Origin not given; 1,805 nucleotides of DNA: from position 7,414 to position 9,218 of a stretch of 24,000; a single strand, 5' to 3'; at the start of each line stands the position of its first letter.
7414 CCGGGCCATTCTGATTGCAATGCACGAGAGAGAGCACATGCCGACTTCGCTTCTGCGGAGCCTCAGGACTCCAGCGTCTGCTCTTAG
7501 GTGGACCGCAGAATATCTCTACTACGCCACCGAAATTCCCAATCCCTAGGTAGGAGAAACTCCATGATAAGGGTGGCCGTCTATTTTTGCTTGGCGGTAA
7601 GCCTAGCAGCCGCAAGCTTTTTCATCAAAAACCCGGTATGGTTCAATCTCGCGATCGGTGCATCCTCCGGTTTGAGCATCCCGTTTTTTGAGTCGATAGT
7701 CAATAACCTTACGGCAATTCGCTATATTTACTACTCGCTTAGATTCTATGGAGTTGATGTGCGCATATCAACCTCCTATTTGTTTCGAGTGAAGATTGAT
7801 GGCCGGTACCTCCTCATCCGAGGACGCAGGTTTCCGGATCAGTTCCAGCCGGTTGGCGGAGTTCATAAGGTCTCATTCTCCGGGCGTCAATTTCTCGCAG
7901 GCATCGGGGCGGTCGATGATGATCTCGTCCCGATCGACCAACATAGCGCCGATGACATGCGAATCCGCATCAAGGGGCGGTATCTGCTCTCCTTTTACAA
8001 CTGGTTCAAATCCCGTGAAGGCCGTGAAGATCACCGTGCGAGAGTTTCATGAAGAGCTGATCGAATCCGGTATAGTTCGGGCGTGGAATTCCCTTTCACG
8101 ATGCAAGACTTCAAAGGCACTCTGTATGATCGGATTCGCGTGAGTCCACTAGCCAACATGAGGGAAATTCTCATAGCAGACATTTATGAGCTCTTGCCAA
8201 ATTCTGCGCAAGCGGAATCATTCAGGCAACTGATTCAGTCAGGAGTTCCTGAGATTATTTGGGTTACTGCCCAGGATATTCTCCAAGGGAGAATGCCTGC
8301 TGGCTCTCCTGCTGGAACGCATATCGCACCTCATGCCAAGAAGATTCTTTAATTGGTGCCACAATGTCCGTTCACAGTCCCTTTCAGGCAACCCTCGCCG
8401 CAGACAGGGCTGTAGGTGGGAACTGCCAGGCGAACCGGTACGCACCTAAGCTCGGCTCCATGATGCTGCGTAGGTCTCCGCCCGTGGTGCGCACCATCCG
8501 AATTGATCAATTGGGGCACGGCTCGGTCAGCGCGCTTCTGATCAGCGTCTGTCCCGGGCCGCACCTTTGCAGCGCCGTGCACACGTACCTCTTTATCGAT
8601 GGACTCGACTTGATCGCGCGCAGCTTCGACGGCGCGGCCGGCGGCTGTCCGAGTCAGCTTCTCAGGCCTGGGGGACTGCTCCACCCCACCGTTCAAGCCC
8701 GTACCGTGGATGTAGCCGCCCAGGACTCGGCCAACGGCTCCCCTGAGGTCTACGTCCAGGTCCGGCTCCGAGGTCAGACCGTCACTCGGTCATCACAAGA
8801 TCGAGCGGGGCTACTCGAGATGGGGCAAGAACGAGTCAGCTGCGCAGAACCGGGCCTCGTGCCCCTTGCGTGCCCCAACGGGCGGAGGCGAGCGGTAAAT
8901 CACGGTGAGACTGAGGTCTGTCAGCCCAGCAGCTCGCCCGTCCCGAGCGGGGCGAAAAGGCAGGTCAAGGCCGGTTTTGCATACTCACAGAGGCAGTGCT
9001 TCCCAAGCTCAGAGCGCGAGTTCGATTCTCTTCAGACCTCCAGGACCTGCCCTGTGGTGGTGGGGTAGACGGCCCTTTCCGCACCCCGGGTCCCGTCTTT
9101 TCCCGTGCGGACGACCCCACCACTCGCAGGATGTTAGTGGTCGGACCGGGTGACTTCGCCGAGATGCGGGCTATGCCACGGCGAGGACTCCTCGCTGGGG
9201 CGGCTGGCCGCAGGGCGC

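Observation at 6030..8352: Low-GC two-gene cassette: reverse transcriptase with HEAT/alpha-repeat domain plus a 2-TM Nudix-like protein, a candidate new UG/Abi-type defence system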

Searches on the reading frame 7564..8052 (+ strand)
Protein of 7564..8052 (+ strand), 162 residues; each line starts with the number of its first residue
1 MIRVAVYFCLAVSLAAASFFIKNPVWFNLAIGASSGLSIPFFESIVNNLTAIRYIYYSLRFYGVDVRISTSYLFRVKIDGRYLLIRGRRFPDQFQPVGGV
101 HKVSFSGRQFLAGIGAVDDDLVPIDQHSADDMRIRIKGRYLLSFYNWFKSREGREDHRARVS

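Call 4: search_protein_families(library=pfam, proteins=[window:7564-8052:+], max_evalue=1)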
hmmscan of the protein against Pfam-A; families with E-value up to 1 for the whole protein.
window:7564-8052:+ (162 aa): 1 family
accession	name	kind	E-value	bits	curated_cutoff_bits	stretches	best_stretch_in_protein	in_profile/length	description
PF18167.6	Sa_NUDIX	-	2e-33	116.5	25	1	66-160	2-95/199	SMODS-associated NUDIX domain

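Call 5: search_protein_families(library=padloc, proteins=[window:7564-8052:+], max_evalue=1)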
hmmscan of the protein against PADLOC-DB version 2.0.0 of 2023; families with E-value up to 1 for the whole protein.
window:7564-8052:+ (162 aa): 5 families
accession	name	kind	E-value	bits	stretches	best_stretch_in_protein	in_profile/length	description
PDLC03809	RTasNUDIX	-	9.6e-53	177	1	31-160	3-131/234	DRT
PDLC00667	Effector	-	1.5e-36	124.4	1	6-156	8-168/299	2TM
PDLC00693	Effector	-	2.3e-33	113.9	1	30-160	9-140/243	2TM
PDLC00675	Effector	-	4e-25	87.2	1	1-155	1-159/276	2TM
PDLC00699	Effector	-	5.8e-14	50.3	1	55-155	66-166/275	2TM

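Call 13: find_homologous_proteins(query=window:7564-8049:+, max_evalue=0.00001)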
Query window:7564-8049:+ (162 aa): 62 proteins with E <= 0.00001 among 132 candidates.
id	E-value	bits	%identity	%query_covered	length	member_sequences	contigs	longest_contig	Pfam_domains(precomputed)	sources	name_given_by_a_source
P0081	4.5e-102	357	100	100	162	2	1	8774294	PF18167.7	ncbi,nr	ncbi:hypothetical protein GXW82_25795 [Streptacidiphilus sp. 4-A2]|nr:hypothetical protein [Streptac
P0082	1.7e-72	261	74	96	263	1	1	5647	PF18167.7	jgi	-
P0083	2.7e-48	182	53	96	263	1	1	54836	PF18167.7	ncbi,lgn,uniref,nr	ncbi:hypothetical protein [Kitasatospora purpeofusca]|uniref:SMODS-associated NUDIX domain-containin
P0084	1.6e-46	176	53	96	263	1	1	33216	PF18167.7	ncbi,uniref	ncbi:hypothetical protein [Streptomyces sp. NPDC056291]|uniref:SMODS-associated NUDIX domain-contain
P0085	4.4e-46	175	53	96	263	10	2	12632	PF18167.7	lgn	-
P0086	5.0e-46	175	50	96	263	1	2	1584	PF18167.7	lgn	-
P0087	5.7e-46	175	51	96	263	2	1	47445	PF18167.7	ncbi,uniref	ncbi:SMODS-associated NUDIX domain-containing protein [Streptomyces laurentii]|uniref:SMODS-associat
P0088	2.0e-45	173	53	96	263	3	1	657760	PF18167.7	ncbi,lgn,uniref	ncbi:hypothetical protein AB0N56_07365 [Streptomyces microflavus]|uniref:SMODS-associated NUDIX doma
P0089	7.2e-45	171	51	96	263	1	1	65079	PF18167.7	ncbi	ncbi:SMODS-associated NUDIX domain-containing protein [Streptomyces collinus]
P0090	1.0e-44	171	52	96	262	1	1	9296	PF18167.7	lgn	-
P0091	1.2e-44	170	53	96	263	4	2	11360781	PF18167.7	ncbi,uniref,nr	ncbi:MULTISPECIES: hypothetical protein [unclassified Streptomyces]|uniref:SMODS-associated NUDIX do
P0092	1.3e-44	170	52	96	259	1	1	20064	PF18167.7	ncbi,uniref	ncbi:hypothetical protein ABT404_20030 [Streptomyces hyaluromycini]|uniref:CD-NTase-associated prote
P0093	2.8e-44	169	49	96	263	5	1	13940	PF18167.7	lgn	-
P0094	3.1e-44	169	50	96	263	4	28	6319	PF18167.7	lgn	-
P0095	1.4e-43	167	51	96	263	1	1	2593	PF18167.7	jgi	jgi:hypothetical protein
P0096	2.8e-43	166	51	96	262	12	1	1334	PF18167.7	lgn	-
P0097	1.0e-38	151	54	79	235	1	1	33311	PF18167.7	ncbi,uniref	ncbi:hypothetical protein [Streptomyces sp. NPDC058441]|uniref:SMODS-associated NUDIX domain-contain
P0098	6.6e-38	148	48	96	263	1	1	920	PF18167.7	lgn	-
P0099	8.5e-36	142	46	96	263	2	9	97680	PF18167.7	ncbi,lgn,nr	ncbi:MAG: hypothetical protein DLM60_00615 [Pseudonocardiales bacterium]|nr:MAG: hypothetical protei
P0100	1.7e-34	137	44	96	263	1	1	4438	PF18167.7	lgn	-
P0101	2.1e-34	137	44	95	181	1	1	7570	PF18167.7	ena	-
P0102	3.2e-34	136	45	96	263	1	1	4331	PF18167.7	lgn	-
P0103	4.6e-34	136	44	96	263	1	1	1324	PF18167.7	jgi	jgi:hypothetical protein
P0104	1.4e-33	134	46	80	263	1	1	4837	PF18167.7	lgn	-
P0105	2.2e-33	134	44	95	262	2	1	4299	PF18167.7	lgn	-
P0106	1.4e-32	131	44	95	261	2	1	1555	PF18167.7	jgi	jgi:hypothetical protein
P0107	1.8e-32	131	42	99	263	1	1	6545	PF18167.7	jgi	jgi:hypothetical protein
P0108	5.7e-32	129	43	99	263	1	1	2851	PF18167.7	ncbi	-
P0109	7.3e-32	129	48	85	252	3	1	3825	PF18167.7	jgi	-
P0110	1.3e-31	128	43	99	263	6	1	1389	PF18167.7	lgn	-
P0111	1.8e-31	128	42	94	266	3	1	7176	PF18167.7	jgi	jgi:hypothetical protein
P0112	3.7e-31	126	43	96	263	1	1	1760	PF18167.7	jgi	jgi:SMODS-associated NUDIX domain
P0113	5.8e-31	126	46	96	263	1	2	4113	PF18167.7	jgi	-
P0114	7.6e-31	125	45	96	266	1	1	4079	PF18167.7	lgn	-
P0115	9.2e-31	125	43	99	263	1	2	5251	PF18167.7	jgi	jgi:hypothetical protein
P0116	1.5e-30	125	43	96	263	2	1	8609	PF18167.7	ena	-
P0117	2.2e-30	124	50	74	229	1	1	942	PF18167.7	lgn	-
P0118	2.6e-30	124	41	96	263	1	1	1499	PF18167.7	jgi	jgi:hypothetical protein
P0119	6.9e-30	122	43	96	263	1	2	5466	PF18167.7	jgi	jgi:hypothetical protein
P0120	1.5e-29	121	47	82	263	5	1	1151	PF18167.7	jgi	-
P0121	2.0e-29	121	41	91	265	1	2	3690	PF18167.7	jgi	jgi:hypothetical protein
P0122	2.5e-29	121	47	75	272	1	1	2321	PF18167.7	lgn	-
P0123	4.5e-29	120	39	96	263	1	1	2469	PF18167.7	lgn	-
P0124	1.3e-28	118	39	96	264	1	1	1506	PF18167.7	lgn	-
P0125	1.4e-28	118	43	96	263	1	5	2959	PF18167.7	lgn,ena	-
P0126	2.1e-28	118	46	83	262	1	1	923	PF18167.7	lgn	-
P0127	4.4e-28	116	47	80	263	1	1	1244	PF18167.7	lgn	-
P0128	1.3e-27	115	38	98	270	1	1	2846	PF18167.7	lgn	-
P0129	1.5e-27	115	40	96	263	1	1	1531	PF18167.7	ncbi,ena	-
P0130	3.9e-27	113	47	71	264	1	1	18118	PF18167.7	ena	-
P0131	4.0e-27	113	54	64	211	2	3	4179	PF18167.7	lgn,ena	-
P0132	4.2e-27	113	43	83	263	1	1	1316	PF18167.7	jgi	jgi:hypothetical protein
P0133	3.5e-26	110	39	96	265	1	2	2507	PF18167.7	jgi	-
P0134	8.1e-26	109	43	88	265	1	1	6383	PF18167.7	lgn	-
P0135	7.5e-24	103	53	59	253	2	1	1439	PF18167.7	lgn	-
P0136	2.4e-23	101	40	85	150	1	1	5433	PF18167.7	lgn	-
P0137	1.0e-21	96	36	93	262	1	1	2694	PF18167.7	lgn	-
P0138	6.3e-20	90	40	82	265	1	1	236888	PF18167.7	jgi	jgi:hypothetical protein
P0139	2.9e-19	88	47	60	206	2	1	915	PF18167.7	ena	-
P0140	1.2e-18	86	48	62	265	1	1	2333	PF18167.7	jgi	jgi:SMODS-associated NUDIX domain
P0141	1.9e-18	85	41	72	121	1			PF18167.7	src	-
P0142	9.2e-12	63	41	56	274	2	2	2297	PF18167.7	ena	-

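Call 27: search_protein_families(library=pfam, proteins=[P0082], max_evalue=0.01)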
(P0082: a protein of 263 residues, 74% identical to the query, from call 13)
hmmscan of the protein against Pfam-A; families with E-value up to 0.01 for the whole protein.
P0082 (263 aa): 1 family
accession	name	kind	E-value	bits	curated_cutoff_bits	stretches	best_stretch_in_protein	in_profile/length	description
PF18167.6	Sa_NUDIX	-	6.4e-62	209.4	25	1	66-263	2-199/199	SMODS-associated NUDIX domain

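Call 29: search_protein_families(library=padloc, proteins=[P0082], max_evalue=0.00001)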
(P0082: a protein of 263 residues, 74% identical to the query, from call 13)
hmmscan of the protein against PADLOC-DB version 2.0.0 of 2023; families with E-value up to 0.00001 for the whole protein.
P0082 (263 aa): 5 families
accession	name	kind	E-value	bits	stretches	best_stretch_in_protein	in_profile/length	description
PDLC03809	RTasNUDIX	-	2.5e-88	293.5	1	30-263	2-234/234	DRT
PDLC00667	Effector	-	2.6e-68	228.7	1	2-263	4-278/299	2TM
PDLC00693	Effector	-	1.1e-49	167.3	1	32-262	11-242/243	2TM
PDLC00675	Effector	-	1.2e-48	164.4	1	8-241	8-246/276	2TM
PDLC00699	Effector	-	2.5e-21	74.4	1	58-187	69-198/275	2TM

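Call 45: predict_structure(alignment_id=A3)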
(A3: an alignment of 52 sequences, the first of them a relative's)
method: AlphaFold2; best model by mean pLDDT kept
length: 263 residues; sequences in the alignment: 52
mean_pLDDT: 93.7   pTM: 0.85
mean pLDDT of the five models: 93.7, 93.3, 93.1, 92.0, 91.6
residues with pLDDT >= 90: 223; 70-90: 40; 50-70: 0; < 50: 0
segments of 3 or more residues with pLDDT < 50: none
pLDDT, mean of each block of 10 residues (from residue 1): 87 93 94 93 91 97 97 97 94 95 95 93 78 96 97 93 96 97 96 91 97 98 96 97 86 92 95
secondary structure, 60 per line:
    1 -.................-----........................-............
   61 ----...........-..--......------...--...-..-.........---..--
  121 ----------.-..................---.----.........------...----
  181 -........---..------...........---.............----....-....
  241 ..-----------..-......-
elements in order: H2-18 H24-47 H49-60 E65-75 E81-86 E93-95 E98-100 H105-113 E133-137 H138-150 H159-167 E182-189 E201-211 H215-227 E232-235 H237-242 H257-262

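Call 47: search_solved_structures(query=A3, max_evalue=1)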
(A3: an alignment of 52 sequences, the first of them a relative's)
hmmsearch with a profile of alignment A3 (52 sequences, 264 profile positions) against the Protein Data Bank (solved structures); distinct sequences matched with E-value up to 1: 2.
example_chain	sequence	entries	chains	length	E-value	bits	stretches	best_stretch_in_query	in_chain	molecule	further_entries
9kpj_A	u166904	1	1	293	0.65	12.4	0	36-113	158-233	Methyl-accepting chemotaxis protein TlpA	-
6dtm_A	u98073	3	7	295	0.66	12.4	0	36-113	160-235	Methyl-accepting chemotaxis protein TlpA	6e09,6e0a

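Call 49: fold_search(model_id=the predicted structure, library=pdb)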
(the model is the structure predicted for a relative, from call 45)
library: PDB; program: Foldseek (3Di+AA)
matches with E <= 10: 534; with E <= 0.001: 6
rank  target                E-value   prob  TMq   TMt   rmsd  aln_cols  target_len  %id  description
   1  6o3p_A                1.6e-04  1.00  0.27  0.24   7.7       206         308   12  Crystal structure of the catalytic domain of mouse Nudt12 in complex with AMP and 3 Mg2+ ions (released 2019-05-29)
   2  6scx_A                2.6e-04  0.99  0.26  0.22   8.0       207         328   12  Crystal structure of the catalytic domain of human NUDT12 in complex with 7-methyl-guanosine-5'-triphosphate (released 2020-01-08)
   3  3n77_A                2.7e-04  1.00  0.28  0.49   9.0       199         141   17  Crystal structure of Idp01880, putative NTP pyrophosphohydrolase of Salmonella typhimurium LT2 (released 2010-08-18)
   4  6o3p_B                3.1e-04  0.99  0.26  0.23   7.8       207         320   12  Crystal structure of the catalytic domain of mouse Nudt12 in complex with AMP and 3 Mg2+ ions (released 2019-05-29)
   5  6scx_C                3.8e-04  0.99  0.27  0.23   7.9       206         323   12  Crystal structure of the catalytic domain of human NUDT12 in complex with 7-methyl-guanosine-5'-triphosphate (released 2020-01-08)
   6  3oga_A                4.5e-04  1.00  0.30  0.52   8.6       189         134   16  1.75 Angstrom resolution crystal structure of a putative NTP pyrophosphohydrolase (yfaO) from Salmonella typhimurium L (released 2010-10-06)
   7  6dt3_A                1.1e-03  0.99  0.26  0.44   9.6       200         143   16  1.2 Angstrom Resolution Crystal Structure of Nucleoside Triphosphatase NudI from Klebsiella pneumoniae in Complex with (released 2018-06-27)
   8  2rrk_MODEL_1_A        1.2e-03  0.99  0.28  0.46   7.7       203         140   15  Solution structure of the E. coli ORF135 protein (released 2012-01-18)
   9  6scx_B                1.2e-03  0.96  0.25  0.22   8.2       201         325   12  Crystal structure of the catalytic domain of human NUDT12 in complex with 7-methyl-guanosine-5'-triphosphate (released 2020-01-08)
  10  6dt3_B                2.3e-03  0.99  0.27  0.45   9.5       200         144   15  1.2 Angstrom Resolution Crystal Structure of Nucleoside Triphosphatase NudI from Klebsiella pneumoniae in Complex with (released 2018-06-27)
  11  8zb3_F                2.3e-03  0.92  0.25  0.23   8.5       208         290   12  Crystal structure of NudC from Mycobacterium abscessus (released 2024-12-11)
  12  8zb4_B                2.5e-03  0.94  0.25  0.23   8.6       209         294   10  Crystal structure of NudC from Mycobacterium abscessus in complex with NAD (released 2024-12-11)
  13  3oga_B                2.6e-03  0.92  0.24  0.42   7.7       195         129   13  1.75 Angstrom resolution crystal structure of a putative NTP pyrophosphohydrolase (yfaO) from Salmonella typhimurium L (released 2010-10-06)
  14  7e44_A                3.8e-03  0.93  0.25  0.25   8.8       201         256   11  Crystal structure of NudC complexed with dpCoA (released 2021-07-28)
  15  2qjo_C                3.8e-03  0.91  0.28  0.23  15.5       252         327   11  crystal structure of a bifunctional NMN adenylyltransferase/ADP ribose pyrophosphatase (NadM) complexed with ADPRP and (released 2008-03-11)
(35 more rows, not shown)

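Call 64: search_protein_families(library=ncbifam, proteins=[P0082, window:7564-8049:+, P0092], max_evalue=0.001)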
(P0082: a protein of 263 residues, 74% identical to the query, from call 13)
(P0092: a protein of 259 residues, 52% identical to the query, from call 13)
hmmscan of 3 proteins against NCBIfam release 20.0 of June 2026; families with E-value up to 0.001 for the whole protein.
P0082 (263 aa): 0 families

window:7564-8049:+ (162 aa): 0 families

P0092 (259 aa): 0 families

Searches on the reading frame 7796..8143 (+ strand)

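Call 4: search_protein_families(library=pfam, proteins=[window:7796-8143:+], max_evalue=1)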
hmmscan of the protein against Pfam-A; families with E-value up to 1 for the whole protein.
window:7796-8143:+ (115 aa): 1 family
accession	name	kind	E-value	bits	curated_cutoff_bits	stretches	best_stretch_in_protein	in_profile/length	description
PF11848.13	DUF3368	-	0.29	11.5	27.3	1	10-25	29-44/46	Domain of unknown function (DUF3368)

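Call 5: search_protein_families(library=padloc, proteins=[window:7796-8143:+], max_evalue=1)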
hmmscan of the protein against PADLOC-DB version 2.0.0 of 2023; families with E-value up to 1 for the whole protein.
window:7796-8143:+ (115 aa): 0 families

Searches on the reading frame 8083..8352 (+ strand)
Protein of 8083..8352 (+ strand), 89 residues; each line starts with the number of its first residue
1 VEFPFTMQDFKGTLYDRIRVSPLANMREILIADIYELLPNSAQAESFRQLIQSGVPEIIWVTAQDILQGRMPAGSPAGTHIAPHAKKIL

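Call 4: search_protein_families(library=pfam, proteins=[window:8083-8352:+], max_evalue=1)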
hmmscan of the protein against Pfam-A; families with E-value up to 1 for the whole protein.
window:8083-8352:+ (89 aa): 2 families
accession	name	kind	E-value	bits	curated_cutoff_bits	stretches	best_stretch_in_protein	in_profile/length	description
PF18167.6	Sa_NUDIX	-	2.6e-15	57.3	25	1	3-89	112-199/199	SMODS-associated NUDIX domain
PF10658.14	DUF2484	-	0.034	14.8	25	1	29-64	12-47/76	Protein of unknown function (DUF2484)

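Call 5: search_protein_families(library=padloc, proteins=[window:8083-8352:+], max_evalue=1)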
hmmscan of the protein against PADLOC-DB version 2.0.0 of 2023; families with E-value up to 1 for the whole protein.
window:8083-8352:+ (89 aa): 4 families
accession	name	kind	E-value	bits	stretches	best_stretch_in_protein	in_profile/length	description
PDLC03809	RTasNUDIX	-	9e-20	69.1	1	2-89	147-234/234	DRT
PDLC00667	Effector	-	8.7e-17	59.5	1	3-89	191-278/299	2TM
PDLC00675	Effector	-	6.3e-08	30.8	1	2-68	180-247/276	2TM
PDLC00693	Effector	-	6.1e-07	27.3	1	16-88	170-242/243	2TM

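Call 64: search_protein_families(library=ncbifam, proteins=[window:8086-8349:+], max_evalue=0.001)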
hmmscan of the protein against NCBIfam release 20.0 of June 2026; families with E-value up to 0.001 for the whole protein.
window:8086-8349:+ (88 aa): 0 families

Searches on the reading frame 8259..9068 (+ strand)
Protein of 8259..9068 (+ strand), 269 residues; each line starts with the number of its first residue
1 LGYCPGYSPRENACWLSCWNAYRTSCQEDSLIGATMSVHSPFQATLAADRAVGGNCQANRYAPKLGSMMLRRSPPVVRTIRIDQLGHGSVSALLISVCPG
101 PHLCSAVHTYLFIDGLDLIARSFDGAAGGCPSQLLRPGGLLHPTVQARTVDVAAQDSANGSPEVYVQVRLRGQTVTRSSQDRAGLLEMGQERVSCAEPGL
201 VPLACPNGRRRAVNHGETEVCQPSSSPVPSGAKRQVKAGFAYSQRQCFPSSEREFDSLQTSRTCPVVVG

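Call 19: search_protein_families(library=pfam, proteins=[window:8259-9068:+], max_evalue=0.01)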
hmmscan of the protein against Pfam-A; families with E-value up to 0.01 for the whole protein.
window:8259-9068:+ (269 aa): 0 families

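Call 69: search_protein_families(library=padloc, proteins=[window:8259-9065:+], max_evalue=0.001)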
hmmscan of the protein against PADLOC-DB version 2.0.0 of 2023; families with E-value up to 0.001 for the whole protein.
window:8259-9065:+ (269 aa): 0 families
